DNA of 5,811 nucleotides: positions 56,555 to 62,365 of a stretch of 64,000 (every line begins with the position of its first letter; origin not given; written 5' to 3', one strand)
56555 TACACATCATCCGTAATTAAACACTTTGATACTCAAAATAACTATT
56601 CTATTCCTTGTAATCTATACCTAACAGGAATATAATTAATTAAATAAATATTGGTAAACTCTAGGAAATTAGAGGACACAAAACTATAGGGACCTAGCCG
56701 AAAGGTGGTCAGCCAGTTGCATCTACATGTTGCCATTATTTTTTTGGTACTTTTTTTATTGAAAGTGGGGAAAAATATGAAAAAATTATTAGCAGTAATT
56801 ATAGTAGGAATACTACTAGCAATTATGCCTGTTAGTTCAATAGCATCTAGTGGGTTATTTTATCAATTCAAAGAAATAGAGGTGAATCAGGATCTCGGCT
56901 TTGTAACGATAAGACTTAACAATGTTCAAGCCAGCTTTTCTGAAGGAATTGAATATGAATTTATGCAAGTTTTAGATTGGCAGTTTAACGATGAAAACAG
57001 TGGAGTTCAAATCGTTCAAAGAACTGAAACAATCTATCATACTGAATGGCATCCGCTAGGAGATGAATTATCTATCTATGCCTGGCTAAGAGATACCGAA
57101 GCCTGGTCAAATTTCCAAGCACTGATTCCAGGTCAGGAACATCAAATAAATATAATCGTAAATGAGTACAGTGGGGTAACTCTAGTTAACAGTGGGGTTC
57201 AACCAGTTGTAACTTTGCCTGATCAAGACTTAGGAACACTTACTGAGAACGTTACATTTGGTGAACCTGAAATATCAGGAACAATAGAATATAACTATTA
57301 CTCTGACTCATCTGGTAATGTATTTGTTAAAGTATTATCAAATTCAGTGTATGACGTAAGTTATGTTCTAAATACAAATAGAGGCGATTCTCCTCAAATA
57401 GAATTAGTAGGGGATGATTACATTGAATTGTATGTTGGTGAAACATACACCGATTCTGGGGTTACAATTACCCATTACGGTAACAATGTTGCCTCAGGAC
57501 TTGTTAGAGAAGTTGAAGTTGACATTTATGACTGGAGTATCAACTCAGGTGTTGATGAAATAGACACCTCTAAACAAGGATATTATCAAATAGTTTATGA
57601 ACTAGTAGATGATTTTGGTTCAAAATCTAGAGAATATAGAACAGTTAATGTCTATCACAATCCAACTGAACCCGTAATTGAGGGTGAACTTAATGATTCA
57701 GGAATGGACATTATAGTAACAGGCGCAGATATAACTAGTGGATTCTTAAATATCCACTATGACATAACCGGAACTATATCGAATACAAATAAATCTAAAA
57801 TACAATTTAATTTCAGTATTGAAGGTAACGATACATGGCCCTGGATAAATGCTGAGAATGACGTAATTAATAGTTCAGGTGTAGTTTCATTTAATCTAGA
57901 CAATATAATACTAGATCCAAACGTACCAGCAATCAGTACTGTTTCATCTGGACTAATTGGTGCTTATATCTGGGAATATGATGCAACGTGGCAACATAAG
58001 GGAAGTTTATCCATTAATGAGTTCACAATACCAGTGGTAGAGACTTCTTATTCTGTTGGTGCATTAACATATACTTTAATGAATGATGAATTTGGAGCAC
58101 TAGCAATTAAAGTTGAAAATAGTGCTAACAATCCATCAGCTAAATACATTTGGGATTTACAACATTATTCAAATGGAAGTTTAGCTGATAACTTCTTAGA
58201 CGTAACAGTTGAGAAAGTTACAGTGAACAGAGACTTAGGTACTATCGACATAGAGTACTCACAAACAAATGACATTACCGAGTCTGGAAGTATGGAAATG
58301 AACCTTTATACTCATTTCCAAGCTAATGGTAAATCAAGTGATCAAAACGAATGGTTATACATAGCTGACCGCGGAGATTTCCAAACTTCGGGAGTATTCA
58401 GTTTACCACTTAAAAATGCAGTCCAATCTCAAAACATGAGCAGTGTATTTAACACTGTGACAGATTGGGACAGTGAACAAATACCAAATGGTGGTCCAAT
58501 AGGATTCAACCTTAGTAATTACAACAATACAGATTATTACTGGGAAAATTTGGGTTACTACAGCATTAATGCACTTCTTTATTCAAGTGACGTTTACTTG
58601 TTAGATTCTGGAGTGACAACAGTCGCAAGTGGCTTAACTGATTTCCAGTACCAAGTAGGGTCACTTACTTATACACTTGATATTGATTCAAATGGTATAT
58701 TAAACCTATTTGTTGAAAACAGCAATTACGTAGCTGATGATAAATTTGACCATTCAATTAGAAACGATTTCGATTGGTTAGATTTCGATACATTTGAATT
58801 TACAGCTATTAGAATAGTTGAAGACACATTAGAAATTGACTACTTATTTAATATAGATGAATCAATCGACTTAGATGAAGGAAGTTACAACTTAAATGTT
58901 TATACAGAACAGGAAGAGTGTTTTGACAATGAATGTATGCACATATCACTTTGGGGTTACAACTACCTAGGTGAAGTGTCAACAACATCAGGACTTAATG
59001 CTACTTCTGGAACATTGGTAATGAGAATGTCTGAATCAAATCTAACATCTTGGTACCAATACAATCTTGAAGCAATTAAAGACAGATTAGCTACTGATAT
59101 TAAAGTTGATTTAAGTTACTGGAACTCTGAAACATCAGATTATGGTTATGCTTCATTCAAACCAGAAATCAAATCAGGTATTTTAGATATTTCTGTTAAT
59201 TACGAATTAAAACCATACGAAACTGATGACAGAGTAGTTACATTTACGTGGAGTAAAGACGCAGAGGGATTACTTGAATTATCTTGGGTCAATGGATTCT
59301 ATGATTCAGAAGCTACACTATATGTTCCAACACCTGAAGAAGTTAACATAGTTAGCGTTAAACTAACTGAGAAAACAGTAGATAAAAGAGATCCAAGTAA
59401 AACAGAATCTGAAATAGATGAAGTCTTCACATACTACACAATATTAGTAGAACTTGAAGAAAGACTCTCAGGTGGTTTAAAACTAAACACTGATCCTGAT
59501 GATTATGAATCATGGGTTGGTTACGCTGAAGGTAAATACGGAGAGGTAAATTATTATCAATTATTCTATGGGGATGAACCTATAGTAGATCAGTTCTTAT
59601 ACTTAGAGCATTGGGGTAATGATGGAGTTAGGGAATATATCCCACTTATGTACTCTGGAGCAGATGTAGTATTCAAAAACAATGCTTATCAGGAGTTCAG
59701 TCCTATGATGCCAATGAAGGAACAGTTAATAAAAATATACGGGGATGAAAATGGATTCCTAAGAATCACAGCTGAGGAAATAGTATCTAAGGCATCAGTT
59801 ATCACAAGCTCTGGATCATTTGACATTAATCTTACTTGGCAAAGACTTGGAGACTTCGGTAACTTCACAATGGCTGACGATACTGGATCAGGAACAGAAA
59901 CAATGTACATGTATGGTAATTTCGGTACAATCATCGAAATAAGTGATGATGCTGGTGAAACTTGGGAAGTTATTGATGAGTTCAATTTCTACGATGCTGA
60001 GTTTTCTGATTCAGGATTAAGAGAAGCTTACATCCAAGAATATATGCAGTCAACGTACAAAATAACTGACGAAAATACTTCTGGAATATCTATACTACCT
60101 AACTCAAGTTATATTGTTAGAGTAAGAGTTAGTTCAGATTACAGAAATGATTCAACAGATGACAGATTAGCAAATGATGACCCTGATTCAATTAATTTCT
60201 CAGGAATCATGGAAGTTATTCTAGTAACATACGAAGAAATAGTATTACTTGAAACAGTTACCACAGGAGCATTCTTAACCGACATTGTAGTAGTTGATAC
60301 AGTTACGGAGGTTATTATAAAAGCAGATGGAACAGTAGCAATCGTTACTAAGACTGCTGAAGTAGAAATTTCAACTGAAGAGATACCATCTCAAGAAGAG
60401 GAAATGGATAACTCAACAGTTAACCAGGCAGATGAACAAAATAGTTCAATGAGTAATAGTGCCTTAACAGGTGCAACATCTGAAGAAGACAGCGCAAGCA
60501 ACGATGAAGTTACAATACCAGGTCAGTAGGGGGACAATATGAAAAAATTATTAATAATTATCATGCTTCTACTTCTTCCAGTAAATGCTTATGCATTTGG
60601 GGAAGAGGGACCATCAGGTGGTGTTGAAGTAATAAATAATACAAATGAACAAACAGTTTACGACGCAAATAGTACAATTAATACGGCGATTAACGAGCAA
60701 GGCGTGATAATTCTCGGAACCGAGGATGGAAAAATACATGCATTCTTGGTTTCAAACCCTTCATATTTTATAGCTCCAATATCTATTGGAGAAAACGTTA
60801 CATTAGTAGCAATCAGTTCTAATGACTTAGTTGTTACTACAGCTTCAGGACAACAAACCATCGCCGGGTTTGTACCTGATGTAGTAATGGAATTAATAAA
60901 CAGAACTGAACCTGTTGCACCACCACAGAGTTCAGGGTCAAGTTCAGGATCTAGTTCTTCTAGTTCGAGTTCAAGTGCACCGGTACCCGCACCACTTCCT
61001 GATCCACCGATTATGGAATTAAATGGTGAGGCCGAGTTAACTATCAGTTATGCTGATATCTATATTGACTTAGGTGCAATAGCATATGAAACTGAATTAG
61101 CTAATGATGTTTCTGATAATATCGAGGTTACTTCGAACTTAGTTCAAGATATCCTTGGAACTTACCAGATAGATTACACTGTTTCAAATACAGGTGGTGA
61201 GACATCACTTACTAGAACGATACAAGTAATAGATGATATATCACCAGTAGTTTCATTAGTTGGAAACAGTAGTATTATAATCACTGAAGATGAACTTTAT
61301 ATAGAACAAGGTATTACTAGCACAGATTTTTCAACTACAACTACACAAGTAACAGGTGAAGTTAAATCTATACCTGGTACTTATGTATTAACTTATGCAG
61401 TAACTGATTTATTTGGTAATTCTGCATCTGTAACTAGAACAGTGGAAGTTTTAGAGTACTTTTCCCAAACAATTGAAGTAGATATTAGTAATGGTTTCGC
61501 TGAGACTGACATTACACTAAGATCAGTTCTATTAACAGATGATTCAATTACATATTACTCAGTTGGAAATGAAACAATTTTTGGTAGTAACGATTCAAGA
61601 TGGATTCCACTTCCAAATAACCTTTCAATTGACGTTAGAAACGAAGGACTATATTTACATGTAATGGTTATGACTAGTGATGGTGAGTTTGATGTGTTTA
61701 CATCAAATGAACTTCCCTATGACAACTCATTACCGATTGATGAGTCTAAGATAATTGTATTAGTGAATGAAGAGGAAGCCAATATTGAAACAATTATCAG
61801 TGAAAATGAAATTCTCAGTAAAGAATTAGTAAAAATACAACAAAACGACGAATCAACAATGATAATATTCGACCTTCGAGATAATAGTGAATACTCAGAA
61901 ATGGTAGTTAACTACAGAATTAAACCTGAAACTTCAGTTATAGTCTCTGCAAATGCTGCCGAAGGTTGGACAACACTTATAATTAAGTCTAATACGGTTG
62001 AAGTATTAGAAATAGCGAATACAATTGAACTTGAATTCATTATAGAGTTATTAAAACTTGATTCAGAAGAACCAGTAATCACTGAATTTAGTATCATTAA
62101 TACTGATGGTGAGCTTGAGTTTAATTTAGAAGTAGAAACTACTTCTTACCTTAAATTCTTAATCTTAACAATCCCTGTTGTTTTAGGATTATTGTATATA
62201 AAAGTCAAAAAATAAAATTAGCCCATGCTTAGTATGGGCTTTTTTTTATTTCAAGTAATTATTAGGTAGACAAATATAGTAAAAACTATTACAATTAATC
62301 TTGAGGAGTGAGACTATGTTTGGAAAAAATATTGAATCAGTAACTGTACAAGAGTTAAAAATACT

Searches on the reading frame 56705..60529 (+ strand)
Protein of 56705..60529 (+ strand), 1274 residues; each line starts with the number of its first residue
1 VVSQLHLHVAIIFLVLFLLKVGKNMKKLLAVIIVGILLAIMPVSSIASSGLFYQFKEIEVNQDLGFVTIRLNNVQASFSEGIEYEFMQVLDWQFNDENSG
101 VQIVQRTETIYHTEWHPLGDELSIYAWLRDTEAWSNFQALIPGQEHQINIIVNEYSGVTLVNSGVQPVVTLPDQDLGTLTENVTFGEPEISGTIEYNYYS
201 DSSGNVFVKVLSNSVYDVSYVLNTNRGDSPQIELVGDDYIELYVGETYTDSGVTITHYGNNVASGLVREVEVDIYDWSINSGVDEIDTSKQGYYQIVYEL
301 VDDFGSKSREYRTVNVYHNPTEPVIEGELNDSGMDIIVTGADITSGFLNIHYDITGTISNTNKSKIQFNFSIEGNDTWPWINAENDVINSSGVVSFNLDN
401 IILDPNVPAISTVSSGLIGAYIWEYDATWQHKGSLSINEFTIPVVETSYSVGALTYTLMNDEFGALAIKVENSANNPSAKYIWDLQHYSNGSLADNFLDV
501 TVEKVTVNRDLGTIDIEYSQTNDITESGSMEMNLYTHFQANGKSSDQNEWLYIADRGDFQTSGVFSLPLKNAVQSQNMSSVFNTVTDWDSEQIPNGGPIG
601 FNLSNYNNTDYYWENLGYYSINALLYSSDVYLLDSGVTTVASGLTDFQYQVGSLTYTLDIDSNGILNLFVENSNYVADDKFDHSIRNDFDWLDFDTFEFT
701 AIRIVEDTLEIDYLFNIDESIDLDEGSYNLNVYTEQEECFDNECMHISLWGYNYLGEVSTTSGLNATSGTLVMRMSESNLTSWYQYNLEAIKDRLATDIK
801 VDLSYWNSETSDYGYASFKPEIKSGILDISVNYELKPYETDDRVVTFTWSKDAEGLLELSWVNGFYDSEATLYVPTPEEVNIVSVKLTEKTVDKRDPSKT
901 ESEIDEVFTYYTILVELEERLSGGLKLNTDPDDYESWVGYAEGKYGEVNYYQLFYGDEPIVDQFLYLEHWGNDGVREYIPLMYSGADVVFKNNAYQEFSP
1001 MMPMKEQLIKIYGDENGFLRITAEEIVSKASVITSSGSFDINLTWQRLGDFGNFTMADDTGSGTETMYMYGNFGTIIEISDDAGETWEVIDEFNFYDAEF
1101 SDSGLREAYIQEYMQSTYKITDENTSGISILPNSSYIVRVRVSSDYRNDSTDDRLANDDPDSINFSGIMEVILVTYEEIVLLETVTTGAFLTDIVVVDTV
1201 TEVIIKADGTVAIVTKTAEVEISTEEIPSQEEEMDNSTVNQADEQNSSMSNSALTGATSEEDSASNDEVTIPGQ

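Call 20: search_protein_families(library=pfam, proteins=[window:56705-60529:+])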
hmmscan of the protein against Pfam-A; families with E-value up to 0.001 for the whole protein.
window:56705-60529:+ (1274 aa): 1 family
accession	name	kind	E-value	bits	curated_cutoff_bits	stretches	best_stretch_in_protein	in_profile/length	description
PF16403.11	Bact_surface_Ig-like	-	1.1e-06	29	27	1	232-316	1-71/71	Bacterial surface protein, Ig-like domain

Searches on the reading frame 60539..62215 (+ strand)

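Call 20: search_protein_families(library=pfam, proteins=[window:60539-62215:+])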
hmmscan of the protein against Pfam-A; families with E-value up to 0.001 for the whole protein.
window:60539-62215:+ (558 aa): 1 family
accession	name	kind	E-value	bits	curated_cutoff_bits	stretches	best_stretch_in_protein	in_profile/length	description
PF16403.11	Bact_surface_Ig-like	-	4e-22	78.5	27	2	159-230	1-71/71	Bacterial surface protein, Ig-like domain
